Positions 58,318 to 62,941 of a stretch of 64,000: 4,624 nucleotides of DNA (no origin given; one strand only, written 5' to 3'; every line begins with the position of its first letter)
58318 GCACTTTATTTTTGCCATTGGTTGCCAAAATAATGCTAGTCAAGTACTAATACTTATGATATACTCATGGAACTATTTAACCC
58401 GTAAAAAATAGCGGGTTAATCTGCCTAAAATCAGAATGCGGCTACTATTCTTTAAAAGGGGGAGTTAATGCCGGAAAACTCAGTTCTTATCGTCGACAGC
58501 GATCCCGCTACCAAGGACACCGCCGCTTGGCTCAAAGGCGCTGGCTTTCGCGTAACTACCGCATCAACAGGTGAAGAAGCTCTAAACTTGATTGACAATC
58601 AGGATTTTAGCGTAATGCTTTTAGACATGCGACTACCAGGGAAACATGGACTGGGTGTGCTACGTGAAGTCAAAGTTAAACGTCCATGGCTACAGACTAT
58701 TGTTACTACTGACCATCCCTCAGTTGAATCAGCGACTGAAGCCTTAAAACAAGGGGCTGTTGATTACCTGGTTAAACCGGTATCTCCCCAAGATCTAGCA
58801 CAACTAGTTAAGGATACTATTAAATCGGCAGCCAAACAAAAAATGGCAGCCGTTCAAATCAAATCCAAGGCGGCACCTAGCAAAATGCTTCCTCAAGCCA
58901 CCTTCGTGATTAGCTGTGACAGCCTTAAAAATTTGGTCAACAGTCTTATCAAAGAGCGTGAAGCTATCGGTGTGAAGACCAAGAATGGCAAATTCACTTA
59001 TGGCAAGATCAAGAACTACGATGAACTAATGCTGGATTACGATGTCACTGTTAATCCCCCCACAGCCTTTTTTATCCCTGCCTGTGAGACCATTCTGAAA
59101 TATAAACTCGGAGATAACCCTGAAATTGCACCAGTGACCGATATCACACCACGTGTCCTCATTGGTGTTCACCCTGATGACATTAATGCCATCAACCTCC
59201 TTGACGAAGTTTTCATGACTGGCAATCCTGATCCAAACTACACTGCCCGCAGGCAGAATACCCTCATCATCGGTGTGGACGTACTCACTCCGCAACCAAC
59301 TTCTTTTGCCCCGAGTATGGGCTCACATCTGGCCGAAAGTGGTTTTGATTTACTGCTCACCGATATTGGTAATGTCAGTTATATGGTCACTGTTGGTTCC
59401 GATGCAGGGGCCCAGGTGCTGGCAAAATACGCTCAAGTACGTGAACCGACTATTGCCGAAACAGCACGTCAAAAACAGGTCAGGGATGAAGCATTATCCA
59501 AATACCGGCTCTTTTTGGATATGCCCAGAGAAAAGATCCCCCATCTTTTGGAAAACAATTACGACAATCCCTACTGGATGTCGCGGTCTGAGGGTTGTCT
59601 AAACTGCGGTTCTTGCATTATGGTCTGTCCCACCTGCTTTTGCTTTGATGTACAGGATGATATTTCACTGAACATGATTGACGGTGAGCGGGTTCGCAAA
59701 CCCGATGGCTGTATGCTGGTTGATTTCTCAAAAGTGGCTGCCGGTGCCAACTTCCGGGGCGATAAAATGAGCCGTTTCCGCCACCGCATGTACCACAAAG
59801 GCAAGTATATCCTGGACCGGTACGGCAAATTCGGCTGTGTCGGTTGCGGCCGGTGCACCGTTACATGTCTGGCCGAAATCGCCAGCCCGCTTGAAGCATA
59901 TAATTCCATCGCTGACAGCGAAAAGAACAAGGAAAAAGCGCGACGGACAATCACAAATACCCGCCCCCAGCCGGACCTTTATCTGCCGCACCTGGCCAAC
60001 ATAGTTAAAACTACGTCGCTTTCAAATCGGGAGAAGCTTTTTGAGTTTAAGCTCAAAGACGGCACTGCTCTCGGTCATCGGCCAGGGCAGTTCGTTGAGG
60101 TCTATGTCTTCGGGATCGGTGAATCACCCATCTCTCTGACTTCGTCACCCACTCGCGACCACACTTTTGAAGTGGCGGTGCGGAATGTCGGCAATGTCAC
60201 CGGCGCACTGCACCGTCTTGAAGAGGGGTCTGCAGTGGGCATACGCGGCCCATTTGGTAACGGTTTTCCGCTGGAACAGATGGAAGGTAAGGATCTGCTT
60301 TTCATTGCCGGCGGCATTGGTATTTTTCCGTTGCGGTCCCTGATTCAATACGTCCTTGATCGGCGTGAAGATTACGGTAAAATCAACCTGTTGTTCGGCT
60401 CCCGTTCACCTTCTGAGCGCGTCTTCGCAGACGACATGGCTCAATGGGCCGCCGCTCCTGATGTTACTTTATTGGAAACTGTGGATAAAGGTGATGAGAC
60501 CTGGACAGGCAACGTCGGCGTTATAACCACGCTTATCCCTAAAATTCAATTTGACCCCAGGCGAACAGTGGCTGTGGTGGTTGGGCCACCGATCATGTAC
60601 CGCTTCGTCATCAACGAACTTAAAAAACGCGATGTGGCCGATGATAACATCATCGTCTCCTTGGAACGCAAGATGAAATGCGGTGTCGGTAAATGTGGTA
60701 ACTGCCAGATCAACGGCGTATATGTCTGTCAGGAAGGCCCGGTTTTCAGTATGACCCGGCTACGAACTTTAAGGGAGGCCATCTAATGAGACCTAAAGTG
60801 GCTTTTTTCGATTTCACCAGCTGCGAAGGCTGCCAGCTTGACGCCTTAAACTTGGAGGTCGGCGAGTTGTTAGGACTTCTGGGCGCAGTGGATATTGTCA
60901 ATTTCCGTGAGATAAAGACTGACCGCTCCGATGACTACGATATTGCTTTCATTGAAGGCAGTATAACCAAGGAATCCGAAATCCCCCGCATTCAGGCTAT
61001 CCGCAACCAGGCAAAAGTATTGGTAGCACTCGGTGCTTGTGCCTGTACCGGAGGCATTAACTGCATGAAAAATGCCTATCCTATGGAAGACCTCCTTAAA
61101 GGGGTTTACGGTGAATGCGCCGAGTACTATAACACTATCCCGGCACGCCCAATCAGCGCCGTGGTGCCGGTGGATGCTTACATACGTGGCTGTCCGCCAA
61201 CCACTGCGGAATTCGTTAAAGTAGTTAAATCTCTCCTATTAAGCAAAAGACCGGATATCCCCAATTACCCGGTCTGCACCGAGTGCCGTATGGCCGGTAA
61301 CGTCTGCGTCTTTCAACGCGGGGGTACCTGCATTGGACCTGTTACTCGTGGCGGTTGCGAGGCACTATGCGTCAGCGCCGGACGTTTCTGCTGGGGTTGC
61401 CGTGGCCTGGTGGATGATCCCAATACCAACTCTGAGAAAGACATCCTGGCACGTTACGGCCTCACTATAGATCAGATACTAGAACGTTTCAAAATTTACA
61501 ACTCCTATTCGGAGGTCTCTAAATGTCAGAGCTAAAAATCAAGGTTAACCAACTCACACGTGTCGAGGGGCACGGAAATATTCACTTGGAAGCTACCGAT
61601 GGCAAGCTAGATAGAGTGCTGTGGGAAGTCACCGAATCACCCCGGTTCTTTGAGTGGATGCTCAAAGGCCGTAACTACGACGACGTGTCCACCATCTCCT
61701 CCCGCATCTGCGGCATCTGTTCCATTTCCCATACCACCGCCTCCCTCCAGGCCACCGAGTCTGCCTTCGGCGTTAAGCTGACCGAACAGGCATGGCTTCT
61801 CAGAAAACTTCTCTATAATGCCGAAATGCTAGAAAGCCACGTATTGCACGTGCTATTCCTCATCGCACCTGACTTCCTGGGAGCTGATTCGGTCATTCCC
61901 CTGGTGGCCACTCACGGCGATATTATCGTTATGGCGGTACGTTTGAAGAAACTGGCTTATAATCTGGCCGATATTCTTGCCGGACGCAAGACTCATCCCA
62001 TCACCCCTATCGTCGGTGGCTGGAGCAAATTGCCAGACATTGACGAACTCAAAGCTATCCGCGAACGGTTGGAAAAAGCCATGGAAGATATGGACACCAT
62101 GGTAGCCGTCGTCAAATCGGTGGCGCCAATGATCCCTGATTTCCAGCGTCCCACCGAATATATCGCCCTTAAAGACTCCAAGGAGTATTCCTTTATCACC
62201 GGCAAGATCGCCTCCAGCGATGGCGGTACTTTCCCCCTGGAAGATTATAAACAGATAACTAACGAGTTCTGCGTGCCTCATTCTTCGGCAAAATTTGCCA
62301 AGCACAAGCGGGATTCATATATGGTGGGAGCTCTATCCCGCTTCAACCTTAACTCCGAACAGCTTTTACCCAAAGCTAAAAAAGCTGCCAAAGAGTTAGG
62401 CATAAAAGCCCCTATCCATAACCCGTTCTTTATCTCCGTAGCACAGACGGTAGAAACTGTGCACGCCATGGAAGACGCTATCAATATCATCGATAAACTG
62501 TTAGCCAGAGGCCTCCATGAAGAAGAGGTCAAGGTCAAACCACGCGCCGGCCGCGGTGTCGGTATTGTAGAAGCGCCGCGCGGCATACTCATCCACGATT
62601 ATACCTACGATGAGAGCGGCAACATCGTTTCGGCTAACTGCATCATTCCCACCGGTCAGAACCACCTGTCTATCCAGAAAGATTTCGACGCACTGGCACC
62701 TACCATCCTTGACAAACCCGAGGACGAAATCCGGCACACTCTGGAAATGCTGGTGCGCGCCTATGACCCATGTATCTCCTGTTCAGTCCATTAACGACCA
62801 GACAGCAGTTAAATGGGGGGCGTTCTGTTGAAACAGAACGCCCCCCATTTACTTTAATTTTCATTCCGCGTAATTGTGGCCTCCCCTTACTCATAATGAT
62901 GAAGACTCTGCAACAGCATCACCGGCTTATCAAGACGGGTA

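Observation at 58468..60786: A response-regulator receiver domain is fused to the beta/gamma diaphorase subunit of a [NiFe] hydrogenase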

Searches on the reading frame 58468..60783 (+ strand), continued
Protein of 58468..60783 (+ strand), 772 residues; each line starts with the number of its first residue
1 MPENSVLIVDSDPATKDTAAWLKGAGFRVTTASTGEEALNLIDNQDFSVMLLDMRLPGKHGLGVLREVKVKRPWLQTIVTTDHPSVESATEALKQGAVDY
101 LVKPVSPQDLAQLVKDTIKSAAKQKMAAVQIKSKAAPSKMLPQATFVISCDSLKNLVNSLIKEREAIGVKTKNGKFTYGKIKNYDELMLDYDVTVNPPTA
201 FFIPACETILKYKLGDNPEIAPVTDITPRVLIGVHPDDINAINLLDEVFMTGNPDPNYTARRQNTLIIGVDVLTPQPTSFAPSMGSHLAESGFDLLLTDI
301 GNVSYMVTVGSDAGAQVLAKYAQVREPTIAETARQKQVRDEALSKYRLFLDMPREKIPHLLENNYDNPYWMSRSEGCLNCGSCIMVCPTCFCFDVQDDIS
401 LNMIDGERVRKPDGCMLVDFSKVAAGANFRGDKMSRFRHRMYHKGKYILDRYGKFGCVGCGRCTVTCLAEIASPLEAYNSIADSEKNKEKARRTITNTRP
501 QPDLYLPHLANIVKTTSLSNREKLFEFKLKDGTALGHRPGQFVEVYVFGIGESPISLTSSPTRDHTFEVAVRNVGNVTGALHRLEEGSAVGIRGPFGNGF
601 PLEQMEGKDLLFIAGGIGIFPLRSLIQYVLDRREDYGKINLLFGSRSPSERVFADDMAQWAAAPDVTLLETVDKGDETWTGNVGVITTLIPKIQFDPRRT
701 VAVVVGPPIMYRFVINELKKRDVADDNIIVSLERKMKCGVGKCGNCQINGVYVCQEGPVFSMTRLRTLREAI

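Call 69: search_solved_structures(query=window:58468-60783:+, max_evalue=1e-30, show_alignments=2)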
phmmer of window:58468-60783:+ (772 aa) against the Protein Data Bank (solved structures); distinct sequences matched with E-value up to 1e-30: 2.
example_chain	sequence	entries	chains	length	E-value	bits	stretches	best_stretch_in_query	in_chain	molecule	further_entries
9nez_C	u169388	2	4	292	2.1e-59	204.6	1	500-762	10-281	Sulfhydrogenase 1 subunit gamma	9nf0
9nez_B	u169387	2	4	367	8.8e-45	156.3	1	172-473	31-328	Sulfhydrogenase 1 subunit beta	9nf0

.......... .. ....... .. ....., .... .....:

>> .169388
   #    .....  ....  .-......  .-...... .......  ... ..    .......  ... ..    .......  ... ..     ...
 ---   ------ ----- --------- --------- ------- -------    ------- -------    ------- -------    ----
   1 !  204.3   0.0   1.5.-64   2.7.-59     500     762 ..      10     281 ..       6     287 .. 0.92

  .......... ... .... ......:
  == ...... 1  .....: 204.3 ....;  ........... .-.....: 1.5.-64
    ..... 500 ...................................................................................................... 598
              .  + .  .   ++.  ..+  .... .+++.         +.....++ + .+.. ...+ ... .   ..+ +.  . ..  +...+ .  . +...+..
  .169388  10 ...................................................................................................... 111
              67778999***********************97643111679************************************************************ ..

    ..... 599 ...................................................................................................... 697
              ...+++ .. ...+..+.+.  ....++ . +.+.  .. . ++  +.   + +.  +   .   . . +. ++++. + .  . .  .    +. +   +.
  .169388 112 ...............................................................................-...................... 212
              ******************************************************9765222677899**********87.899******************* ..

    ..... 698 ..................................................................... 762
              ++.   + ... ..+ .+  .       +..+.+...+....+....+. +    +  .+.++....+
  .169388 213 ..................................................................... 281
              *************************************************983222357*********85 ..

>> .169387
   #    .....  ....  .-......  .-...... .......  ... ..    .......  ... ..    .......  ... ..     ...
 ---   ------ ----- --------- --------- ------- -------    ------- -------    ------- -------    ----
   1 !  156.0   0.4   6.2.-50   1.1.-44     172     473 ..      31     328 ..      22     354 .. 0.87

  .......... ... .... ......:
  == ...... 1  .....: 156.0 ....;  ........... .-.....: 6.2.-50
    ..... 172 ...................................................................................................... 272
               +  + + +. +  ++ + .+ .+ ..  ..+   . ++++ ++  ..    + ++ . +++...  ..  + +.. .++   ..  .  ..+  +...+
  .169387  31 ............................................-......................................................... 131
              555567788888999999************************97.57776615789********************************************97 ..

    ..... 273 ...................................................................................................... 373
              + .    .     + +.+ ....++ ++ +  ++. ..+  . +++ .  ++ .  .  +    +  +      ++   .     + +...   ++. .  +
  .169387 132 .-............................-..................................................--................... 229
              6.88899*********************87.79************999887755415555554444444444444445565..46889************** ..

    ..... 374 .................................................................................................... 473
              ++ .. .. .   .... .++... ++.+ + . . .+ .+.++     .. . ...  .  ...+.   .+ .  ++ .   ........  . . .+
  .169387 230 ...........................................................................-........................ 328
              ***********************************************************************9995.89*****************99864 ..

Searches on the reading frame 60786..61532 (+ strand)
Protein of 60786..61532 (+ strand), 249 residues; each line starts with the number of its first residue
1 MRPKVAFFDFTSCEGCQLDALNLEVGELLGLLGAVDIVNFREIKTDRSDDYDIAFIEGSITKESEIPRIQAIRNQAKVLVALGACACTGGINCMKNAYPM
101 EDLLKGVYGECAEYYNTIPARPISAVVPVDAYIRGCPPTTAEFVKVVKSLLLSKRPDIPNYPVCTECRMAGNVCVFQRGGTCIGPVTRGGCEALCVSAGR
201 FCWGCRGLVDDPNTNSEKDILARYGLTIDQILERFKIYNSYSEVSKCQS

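Call 3: search_protein_families(library=pfam, proteins=[window:60786-61532:+], max_evalue=0.01)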
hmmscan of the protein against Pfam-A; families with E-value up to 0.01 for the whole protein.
window:60786-61532:+ (249 aa): 1 family
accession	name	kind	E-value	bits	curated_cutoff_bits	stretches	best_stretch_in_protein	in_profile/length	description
PF01058.29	Oxidored_q6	-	4.9e-23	81.7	27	1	13-149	1-127/128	NADH ubiquinone oxidoreductase, 20 Kd subunit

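Call 5: search_protein_families(library=ncbifam, proteins=[window:60786-61532:+], max_evalue=0.001)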
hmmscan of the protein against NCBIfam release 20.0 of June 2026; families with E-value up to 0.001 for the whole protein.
window:60786-61532:+ (249 aa): 11 families
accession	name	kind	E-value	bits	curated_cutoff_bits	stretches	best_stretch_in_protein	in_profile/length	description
NF040836.1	sulfhyd_HydD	equivalog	2.1e-56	191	500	1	4-242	7-248/261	NADPH-dependent hydrogenase/sulfhydrogenase 1 subunit delta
NF040831.1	sulfhyd_ShyD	equivalog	3.5e-43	147.9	460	1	4-238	2-237/240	NAD(P)-dependent hydrogenase/sulfhydrogenase 2 subunit delta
NF045875.1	F420_non_VhuG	exception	2.7e-30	105.6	450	2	4-168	6-181/286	F420-non-reducing hydrogenase subunit VhuG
TIGR03294.1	FrhG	equivalog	2.8e-14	53.4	245.5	1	3-153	2-143/228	coenzyme F420 hydrogenase subunit gamma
NF005012.1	PRK06411.1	subfamily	1.8e-07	30.9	116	1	120-150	124-154/166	NADH-quinone oxidoreductase subunit NuoB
TIGR01957.1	nuoB_fam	subfamily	5.4e-07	29.6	142.7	0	120-147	108-135/145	NADH-quinone oxidoreductase subunit B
NF011390.0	PRK14815.1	equivalog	2.6e-06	26.8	281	1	50-143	73-146/183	NADH dehydrogenase subunit B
NF011395.0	PRK14820.1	equivalog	3.4e-05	23.7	263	0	52-147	75-150/180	NADH-quinone oxidoreductase subunit B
NF011394.0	PRK14819.1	equivalog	7.8e-05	22.3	312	0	51-145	72-147/264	NADH-quinone oxidoreductase subunit B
NF011391.0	PRK14816.1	equivalog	0.00012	21.7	283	0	122-144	145-167/196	NADH-quinone oxidoreductase subunit B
NF011392.0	PRK14817.1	equivalog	0.00018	21.2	271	0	75-144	76-150/182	NADH-quinone oxidoreductase subunit B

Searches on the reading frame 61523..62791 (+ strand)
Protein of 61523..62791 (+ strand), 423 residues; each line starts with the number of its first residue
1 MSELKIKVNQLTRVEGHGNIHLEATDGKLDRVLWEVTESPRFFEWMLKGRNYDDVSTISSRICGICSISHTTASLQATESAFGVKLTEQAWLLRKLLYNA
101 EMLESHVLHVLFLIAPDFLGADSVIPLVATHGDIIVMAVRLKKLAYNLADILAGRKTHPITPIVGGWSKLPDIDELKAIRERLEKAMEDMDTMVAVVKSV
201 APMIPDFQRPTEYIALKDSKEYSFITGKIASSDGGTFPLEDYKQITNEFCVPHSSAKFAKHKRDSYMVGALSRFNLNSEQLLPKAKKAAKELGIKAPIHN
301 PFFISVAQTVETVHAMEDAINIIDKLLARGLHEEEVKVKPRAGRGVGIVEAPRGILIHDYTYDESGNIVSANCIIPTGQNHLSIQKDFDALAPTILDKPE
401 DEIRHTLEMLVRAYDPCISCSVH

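Call 3: search_protein_families(library=pfam, proteins=[window:61523-62791:+], max_evalue=0.01)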
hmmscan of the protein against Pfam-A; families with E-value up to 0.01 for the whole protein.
window:61523-62791:+ (423 aa): 2 families
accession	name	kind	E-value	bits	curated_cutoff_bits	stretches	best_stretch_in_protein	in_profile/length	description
PF00374.24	NiFeSe_Hases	-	8.1e-34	117.9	25.8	2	41-120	1-80/508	Nickel-dependent hydrogenase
PF01865.21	PhoU_div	-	0.0066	16.3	24.4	0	290-334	104-148/214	Protein of unknown function DUF47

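Call 5: search_protein_families(library=ncbifam, proteins=[window:61523-62791:+], max_evalue=0.001)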
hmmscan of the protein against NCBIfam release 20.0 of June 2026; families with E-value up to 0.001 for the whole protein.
window:61523-62791:+ (423 aa): 9 families
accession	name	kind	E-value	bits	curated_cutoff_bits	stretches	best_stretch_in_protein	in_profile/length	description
NF040828.1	sulfhyd_ShyA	equivalog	1.8e-86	290.6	700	1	5-423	2-411/415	NAD(P)-dependent hydrogenase/sulfhydrogenase 2 subunit alpha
NF040832.1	sulfhyd_HydA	equivalog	5.1e-79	266.4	880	1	4-423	3-422/426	NADPH-dependent hydrogenase/sulfhydrogenase 1 subunit alpha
NF041785.2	VhuA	equivalog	6.9e-49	166.5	800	1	5-393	3-414/418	F420-non-reducing hydrogenase Vhu subunit A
NF033181.1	NiFeSe_hydrog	equivalog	1.3e-44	152.9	600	2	5-122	3-119/507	nickel-dependent hydrogenase large subunit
TIGR03295.1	frhA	equivalog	3.1e-42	145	392.5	2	5-199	4-198/412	coenzyme F420 hydrogenase subunit alpha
NF045518.1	H2_NiFeSe_large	exception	1.6e-38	132.8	780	2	4-203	2-216/485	NiFeSe hydrogenase large subunit HysA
NF007778.0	PRK10467.1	equivalog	8.3e-23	80.5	969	2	5-124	4-122/567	hydrogenase 2 large subunit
NF007550.0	PRK10170.1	equivalog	6.7e-18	64.4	1101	2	6-119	19-132/597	Ni/Fe-hydrogenase large subunit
NF041786.2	VhuU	equivalog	1.6e-05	24.6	70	1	407-423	11-27/45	F420-non-reducing hydrogenase selenoprotein subunit VhuU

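Call 41: search_solved_structures(query=window:61523-62791:+, max_evalue=1e-10)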
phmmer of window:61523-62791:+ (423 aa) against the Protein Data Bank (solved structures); distinct sequences matched with E-value up to 1e-10: 67 (the best 60 are shown).
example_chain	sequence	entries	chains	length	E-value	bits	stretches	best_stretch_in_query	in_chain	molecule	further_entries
5yxy_A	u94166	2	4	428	2.1e-69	237.7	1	4-423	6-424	Cytosolic NiFe-hydrogenase, alpha subunit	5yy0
9e15_B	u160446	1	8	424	5.6e-69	236.3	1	4-423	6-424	Sulfhydrogenase 1 subunit alpha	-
9nez_D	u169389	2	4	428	5.8e-69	236.3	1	4-423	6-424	Sulfhydrogenase 1 subunit alpha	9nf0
9e1j_B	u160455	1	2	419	7.8e-69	235.8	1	5-423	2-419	Sulfhydrogenase 1 subunit alpha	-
5odc_F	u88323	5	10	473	6.3e-60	206.5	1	4-423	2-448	Methyl-viologen reducing hydrogenase subunit A | Methyl-viologen reducing hydrogenase, subunit A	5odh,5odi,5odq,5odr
7t2r_D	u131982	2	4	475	2e-47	165.3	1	4-423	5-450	NiFe hydrogenase large subunit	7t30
9sw2_F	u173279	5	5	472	2.3e-44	155.3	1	5-423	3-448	F420-non-reducing hydrogenase subunit A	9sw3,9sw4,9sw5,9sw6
9sfi_g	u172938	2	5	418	6.3e-42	147.2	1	5-392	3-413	Coenzyme F420-reducing hydrogenase, alpha subunit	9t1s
5xf9_D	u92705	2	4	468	1e-34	123.5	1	5-423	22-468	NAD-reducing hydrogenase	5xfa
4kl8_L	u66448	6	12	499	5.2e-34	121.2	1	3-143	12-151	Nickel-dependent hydrogenase large subunit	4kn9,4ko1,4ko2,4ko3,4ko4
1cc1_L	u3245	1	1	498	5.6e-34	121.1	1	3-143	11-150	HYDROGENASE (LARGE SUBUNIT)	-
5jsu_B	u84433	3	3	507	7.5e-32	114.1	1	6-199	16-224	Periplasmic [NiFeSe] hydrogenase, large subunit, selenocysteine-containing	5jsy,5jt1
6z8m_B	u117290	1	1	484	5.3e-31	111.3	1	6-199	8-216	Periplasmic [NiFeSe] hydrogenase, large subunit, selenocysteine-containing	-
6ruc_B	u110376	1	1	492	5.8e-31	111.1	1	6-199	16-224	Periplasmic [NiFeSe] hydrogenase, large subunit, selenocysteine-containing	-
6rtp_B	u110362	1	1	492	7.1e-31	110.8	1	6-199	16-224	Periplasmic [NiFeSe] hydrogenase, large subunit, selenocysteine-containing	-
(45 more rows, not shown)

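Call 55: find_homologous_proteins(query=window:61523-62791:+, max_evalue=1e-30)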
Query window:61523-62791:+ (423 aa): 8000 proteins with E <= 1e-30 among 8000 candidates; the best 120 are listed.
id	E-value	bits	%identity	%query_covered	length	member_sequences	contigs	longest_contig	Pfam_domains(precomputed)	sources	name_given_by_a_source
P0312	8.8e-259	876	90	100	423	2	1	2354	PF00374.25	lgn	-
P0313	1.5e-257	872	88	100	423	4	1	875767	PF00374.25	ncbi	ncbi:MAG: Ni/Fe hydrogenase subunit alpha [Dehalogenimonas sp.]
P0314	1.4e-256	869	89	100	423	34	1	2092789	PF00374.25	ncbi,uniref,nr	ncbi:Coenzyme F420-reducing hydrogenase, alpha subunit [Dehalogenimonas formicexedens]|uniref:Coenzy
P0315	6.3e-248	841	85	100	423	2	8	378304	PF00374.25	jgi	jgi:coenzyme F420-reducing hydrogenase alpha subunit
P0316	1.5e-204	698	71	100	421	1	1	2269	PF00374.25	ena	-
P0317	4.3e-197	673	69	100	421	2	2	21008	PF00374.25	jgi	-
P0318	1.0e-196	672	70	100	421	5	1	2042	PF00374.25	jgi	-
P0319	1.5e-196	671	69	99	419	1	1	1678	PF00374.25,PF27537.1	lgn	-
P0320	7.4e-196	669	69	100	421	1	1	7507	PF00374.25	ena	-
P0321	1.9e-195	668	69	100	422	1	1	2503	PF00374.25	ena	-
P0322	2.6e-195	667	70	100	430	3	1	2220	PF00374.25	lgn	-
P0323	2.6e-195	667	68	100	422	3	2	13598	PF00374.25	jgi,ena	-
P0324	7.3e-195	666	68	100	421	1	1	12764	PF00374.25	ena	-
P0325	9.9e-195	665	69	100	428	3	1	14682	PF00374.25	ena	-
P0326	1.1e-194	665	69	100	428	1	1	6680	PF00374.25,PF27537.1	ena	-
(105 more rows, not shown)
